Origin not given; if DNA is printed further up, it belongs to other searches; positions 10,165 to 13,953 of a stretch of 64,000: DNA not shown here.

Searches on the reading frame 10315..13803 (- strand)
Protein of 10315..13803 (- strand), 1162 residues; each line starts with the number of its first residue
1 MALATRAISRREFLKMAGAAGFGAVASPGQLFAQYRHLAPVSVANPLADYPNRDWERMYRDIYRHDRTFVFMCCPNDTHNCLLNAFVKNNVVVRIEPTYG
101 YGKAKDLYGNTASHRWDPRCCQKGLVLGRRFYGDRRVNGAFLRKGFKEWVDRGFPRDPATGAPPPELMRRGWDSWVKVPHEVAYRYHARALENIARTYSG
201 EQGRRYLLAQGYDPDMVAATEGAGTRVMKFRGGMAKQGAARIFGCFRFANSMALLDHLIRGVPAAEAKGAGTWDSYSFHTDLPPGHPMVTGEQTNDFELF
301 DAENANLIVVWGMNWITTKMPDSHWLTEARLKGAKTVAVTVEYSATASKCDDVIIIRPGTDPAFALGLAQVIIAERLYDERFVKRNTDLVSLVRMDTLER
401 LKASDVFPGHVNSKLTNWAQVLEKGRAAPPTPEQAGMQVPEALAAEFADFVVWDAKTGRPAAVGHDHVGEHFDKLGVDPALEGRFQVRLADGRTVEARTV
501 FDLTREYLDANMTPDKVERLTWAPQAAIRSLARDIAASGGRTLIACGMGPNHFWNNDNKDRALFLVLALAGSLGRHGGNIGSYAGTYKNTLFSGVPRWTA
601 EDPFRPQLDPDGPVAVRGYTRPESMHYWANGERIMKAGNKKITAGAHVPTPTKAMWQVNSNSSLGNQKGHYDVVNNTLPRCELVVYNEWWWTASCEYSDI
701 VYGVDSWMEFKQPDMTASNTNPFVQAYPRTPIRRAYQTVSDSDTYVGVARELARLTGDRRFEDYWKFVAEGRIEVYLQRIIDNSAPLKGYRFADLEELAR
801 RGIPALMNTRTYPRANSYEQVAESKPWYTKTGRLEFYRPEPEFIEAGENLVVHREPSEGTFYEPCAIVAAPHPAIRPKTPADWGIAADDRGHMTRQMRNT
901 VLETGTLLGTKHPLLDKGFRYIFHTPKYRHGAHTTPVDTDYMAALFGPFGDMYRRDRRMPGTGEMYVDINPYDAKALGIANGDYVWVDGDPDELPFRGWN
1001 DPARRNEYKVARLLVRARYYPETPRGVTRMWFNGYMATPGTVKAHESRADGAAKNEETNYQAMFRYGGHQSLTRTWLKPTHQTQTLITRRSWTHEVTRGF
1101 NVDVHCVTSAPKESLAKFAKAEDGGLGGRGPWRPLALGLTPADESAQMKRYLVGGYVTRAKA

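Call 3: search_protein_families(library=pfam, proteins=[window:10315-13803:-])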
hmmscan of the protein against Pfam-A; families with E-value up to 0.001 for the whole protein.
window:10315-13803:- (1162 aa): 2 families
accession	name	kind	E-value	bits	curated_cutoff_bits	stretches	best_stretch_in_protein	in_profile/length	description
PF00384.28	Molybdopterin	-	1e-13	51.5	24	1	280-709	79-315/353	Molybdopterin oxidoreductase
PF01568.27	Molydop_binding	-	0.00017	22.1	26.8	1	962-990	29-55/110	Molydopterin dinucleotide binding domain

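Call 4: search_protein_families(library=ncbifam, proteins=[window:10315-13803:-])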
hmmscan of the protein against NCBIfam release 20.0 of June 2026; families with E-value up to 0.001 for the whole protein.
window:10315-13803:- (1162 aa): 19 families
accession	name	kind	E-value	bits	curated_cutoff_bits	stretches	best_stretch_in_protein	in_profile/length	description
TIGR03479.1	DMSO_red_II_alp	subfamily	7.5e-97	325.4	984.75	2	269-860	189-776/913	molybdopterin-dependent oxidoreductase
NF042978.1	EthbenzDh_ebdA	equivalog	1.6e-44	151.9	2000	2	304-411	246-353/977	ethylbenzene dehydrogenase subunit alpha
TIGR01580.1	narG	equivalog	3.4e-44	150.8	1084.15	3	273-399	214-346/1235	nitrate reductase subunit alpha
TIGR02166.1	dmsA_ynfE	subfamily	1.1e-29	103.2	777.7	2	511-838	330-634/794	DMSO/selenate family reductase complex A subunit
TIGR01591.1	Fdh-alpha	equivalog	1.2e-24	86.4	666.25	2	291-387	144-238/672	formate dehydrogenase subunit alpha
NF041885.1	selenate_YnfE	exception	3.8e-23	81.2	1675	2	511-837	337-642/805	selenate/tellurate reductase subunit YnfE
NF041884.1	selenate_YnfF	exception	2.2e-20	72.2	1650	2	512-716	331-519/798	selenate/tellurate reductase subunit YnfF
NF011566.1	PRK14990.1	exception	7.9e-19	67.1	1600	2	300-385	227-317/814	dimethylsulfoxide reductase subunit A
NF012032.0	PRK15488.1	equivalog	1.5e-18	66.2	694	1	271-387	163-281/759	thiosulfate reductase PhsA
TIGR00509.1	bisC_fam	subfamily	1.9e-17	62.8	1017.55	2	518-835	284-589/772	molybdopterin guanine dinucleotide-containing S/N-oxide reductase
NF041513.1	formate_DH_Act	exception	4.5e-13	47.9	1400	1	300-585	208-474/1067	formate dehydrogenase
TIGR01553.1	formate-DH-alph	equivalog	8e-13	47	814.2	1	294-394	213-311/1009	formate dehydrogenase-N subunit alpha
TIGR02164.1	torA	equivalog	1.1e-11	43.7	1465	1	513-754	328-566/824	trimethylamine-N-oxide reductase TorA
NF011682.0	PRK15102.1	equivalog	2.3e-11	42.5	909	1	512-755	331-571/829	trimethylamine-N-oxide reductase TorA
NF047855.1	AssmNtatRedNasC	equivalog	1.9e-07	29.8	1100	1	299-393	175-269/708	assimilatory nitrate reductase catalytic subunit NasC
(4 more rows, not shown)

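Call 5: search_solved_structures(query=window:10315-13803:-, max_evalue=0.001, show_alignments=2)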
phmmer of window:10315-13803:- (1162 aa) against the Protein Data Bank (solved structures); distinct sequences matched with E-value up to 0.001: 36.
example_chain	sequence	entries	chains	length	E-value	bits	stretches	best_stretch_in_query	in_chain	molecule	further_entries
7b04_B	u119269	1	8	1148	3.4e-260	869.5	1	8-1156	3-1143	Nitrite oxidoreductase subunit A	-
4ydd_A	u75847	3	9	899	6.2e-58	199.6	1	269-862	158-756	DMSO reductase family type II enzyme, molybdopterin subunit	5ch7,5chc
5e7o_A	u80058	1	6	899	1.5e-57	198.3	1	269-862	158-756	DMSO reductase family type II enzyme, molybdopterin subunit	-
2ivf_A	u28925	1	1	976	1.9e-39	138.4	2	304-410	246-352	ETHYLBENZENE DEHYDROGENASE ALPHA-SUBUNIT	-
3ir5_A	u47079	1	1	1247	5.6e-39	136.8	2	270-397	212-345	Respiratory nitrate reductase 1 alpha chain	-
3ir6_A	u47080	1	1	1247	7.9e-38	133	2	270-397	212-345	Respiratory nitrate reductase 1 alpha chain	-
3egw_A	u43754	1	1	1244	1.8e-37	131.8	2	270-397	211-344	Respiratory nitrate reductase 1 alpha chain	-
1r27_A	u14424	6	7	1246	1.8e-37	131.8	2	270-397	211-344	Respiratory nitrate reductase 1 alpha chain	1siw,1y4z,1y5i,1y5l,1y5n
1q16_A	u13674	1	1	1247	1.8e-37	131.8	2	270-397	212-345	Respiratory nitrate reductase 1 alpha chain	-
3ir7_A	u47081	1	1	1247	2.8e-37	131.2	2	270-397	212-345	Respiratory nitrate reductase 1 alpha chain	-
9vap_A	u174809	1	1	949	9.9e-10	39.9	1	291-389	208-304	Formate dehydrogenase molybdopterin-binding subunit FdhA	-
2vpw_A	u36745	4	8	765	1.7e-09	39.1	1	289-387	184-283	THIOSULFATE REDUCTASE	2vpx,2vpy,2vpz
7bkb_D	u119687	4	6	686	6.8e-09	37.1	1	290-386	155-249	Formate dehydrogenase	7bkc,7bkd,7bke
9t1s_L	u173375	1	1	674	8.8e-08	33.5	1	287-388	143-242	formate dehydrogenase (coenzyme F420)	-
1kqf_A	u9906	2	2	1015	9.5e-08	33.4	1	293-396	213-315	FORMATE DEHYDROGENASE, NITRATE-INDUCIBLE, MAJOR SUBUNIT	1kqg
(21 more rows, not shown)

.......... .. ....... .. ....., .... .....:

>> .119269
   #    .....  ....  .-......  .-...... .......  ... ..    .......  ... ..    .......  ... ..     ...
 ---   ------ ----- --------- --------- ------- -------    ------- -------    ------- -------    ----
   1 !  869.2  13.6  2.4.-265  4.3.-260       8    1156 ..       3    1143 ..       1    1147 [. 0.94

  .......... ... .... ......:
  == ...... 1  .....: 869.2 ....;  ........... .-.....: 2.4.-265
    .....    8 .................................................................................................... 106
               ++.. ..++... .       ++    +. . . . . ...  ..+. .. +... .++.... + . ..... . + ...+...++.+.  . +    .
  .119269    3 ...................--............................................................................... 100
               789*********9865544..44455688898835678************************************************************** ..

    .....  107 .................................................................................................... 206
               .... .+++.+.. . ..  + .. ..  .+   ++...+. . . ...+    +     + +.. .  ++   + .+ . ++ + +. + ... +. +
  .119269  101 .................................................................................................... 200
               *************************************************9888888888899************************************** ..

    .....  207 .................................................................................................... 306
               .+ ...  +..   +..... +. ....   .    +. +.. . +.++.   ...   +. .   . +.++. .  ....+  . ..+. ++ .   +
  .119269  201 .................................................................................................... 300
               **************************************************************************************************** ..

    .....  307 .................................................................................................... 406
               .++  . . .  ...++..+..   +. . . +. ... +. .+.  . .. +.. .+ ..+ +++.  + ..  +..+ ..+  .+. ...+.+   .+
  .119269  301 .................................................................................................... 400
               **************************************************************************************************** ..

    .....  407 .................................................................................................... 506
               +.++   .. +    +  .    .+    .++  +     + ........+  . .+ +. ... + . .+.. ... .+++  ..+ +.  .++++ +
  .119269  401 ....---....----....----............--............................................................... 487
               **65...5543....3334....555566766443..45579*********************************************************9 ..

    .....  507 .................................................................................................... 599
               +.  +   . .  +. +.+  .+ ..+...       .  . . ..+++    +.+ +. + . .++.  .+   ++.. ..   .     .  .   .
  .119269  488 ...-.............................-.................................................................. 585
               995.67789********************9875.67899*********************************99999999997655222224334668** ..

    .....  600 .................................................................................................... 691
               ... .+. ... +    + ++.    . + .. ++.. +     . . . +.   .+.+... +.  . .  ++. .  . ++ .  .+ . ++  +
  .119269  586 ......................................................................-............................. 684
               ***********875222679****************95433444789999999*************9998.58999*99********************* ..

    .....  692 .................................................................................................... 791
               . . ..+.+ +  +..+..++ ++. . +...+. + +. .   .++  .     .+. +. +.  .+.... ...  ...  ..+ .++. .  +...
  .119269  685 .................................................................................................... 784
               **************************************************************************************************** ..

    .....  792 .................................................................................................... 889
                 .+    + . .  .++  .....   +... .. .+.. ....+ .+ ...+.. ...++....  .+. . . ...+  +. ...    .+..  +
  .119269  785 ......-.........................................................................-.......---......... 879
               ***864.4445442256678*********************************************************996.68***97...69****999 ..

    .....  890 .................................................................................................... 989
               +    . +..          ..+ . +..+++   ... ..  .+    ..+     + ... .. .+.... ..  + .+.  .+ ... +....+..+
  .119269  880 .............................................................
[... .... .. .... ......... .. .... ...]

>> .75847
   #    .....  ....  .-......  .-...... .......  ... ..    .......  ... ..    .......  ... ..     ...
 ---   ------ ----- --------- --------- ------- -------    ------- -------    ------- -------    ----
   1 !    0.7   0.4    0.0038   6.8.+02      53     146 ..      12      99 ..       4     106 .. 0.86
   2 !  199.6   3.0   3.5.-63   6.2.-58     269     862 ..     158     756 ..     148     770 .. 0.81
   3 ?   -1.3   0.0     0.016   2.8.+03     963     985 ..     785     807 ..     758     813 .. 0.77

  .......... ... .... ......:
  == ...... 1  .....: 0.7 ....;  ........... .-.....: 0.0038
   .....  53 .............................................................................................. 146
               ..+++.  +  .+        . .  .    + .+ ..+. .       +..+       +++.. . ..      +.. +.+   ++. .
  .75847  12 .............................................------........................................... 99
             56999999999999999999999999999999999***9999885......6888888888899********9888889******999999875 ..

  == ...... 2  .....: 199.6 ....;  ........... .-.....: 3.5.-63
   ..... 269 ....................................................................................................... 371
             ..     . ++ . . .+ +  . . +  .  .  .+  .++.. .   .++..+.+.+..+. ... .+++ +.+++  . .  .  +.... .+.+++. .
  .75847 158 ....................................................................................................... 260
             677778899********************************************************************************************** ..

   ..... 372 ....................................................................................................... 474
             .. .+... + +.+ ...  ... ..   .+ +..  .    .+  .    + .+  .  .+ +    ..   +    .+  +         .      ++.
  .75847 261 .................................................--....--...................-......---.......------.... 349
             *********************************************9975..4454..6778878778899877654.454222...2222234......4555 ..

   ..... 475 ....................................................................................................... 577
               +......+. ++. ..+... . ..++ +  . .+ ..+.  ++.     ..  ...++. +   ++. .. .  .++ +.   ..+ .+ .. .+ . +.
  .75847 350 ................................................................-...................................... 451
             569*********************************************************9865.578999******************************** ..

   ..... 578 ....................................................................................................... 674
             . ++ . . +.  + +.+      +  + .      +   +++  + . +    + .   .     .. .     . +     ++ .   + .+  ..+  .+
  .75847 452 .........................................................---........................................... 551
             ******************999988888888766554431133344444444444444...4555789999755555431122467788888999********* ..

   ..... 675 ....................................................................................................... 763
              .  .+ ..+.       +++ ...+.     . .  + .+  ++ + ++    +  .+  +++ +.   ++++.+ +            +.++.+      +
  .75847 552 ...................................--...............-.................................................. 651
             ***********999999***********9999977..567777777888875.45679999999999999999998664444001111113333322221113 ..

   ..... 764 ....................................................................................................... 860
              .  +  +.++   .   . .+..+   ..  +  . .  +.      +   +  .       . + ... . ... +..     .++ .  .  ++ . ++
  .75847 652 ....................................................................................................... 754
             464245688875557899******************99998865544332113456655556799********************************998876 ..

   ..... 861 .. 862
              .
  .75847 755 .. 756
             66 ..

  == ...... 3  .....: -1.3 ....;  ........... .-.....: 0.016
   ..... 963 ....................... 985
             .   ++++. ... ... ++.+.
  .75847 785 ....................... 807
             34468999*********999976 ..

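Call 8: find_homologous_proteins(query=window:10315-13803:-, max_evalue=1e-10)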
Query window:10315-13803:- (1162 aa): 2714 proteins with E <= 1e-10 among 8000 candidates; the best 120 are listed.
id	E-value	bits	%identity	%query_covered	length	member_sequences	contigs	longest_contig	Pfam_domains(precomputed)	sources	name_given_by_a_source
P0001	0.0e+0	2770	100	100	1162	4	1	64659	PF00384.28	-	-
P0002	0.0e+0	2477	88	100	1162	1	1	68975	PF00384.28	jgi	jgi:nitrate reductase alpha subunit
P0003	0.0e+0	2446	86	100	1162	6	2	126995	PF00384.28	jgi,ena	-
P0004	0.0e+0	2371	85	100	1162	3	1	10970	PF00384.28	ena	-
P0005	0.0e+0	2344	82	100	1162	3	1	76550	PF00384.28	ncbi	-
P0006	0.0e+0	2334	83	99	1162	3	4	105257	PF00384.28,PF01568.28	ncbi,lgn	-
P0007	0.0e+0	2276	81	100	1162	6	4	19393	PF00384.28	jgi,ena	-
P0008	0.0e+0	2274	81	99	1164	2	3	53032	PF00384.28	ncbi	-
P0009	0.0e+0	2272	80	100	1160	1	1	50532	PF00384.28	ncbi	ncbi:MAG: molybdopterin-dependent oxidoreductase [Pseudomonadota bacterium]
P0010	0.0e+0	2256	79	100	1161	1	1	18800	PF00384.28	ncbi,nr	ncbi:MAG: molybdopterin-dependent oxidoreductase [Betaproteobacteria bacterium]|nr:molybdopterin-dep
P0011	0.0e+0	2252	79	100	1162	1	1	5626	PF00384.28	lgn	-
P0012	0.0e+0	2250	80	99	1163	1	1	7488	PF00384.28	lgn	-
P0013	0.0e+0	2247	79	99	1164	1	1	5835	PF00384.28,PF01568.28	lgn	-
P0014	0.0e+0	2238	79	99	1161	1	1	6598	PF00384.28,PF01568.28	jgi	-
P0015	0.0e+0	2238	79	99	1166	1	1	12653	PF00384.28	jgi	jgi:nitrate reductase / nitrite oxidoreductase, alpha subunit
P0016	0.0e+0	2238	79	100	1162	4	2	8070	PF00384.28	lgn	-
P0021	0.0e+0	2220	78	99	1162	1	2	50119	PF00384.28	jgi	jgi:nitrate reductase alpha subunit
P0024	0.0e+0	2215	78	100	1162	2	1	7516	PF00384.28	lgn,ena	-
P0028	0.0e+0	2204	78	100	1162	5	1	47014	PF00384.28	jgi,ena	-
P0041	0.0e+0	2175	77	100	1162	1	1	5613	PF00384.28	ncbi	-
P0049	0.0e+0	2168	77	99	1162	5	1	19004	PF00384.28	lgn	-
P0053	0.0e+0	2163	76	100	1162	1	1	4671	PF00384.28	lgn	-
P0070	0.0e+0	2150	76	100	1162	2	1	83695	PF00384.28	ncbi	-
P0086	0.0e+0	2136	75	100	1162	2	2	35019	PF00384.28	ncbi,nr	ncbi:MAG: molybdopterin-dependent oxidoreductase [Magnetococcales bacterium]|nr:molybdopterin-depend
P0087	0.0e+0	2135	75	100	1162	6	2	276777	PF00384.28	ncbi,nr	ncbi:MAG: molybdopterin-dependent oxidoreductase [Magnetococcus sp. DMHC-1]|nr:molybdopterin-depende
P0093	0.0e+0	2127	76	99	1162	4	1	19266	PF00384.28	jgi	-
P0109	0.0e+0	2104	74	100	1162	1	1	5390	PF00384.28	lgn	-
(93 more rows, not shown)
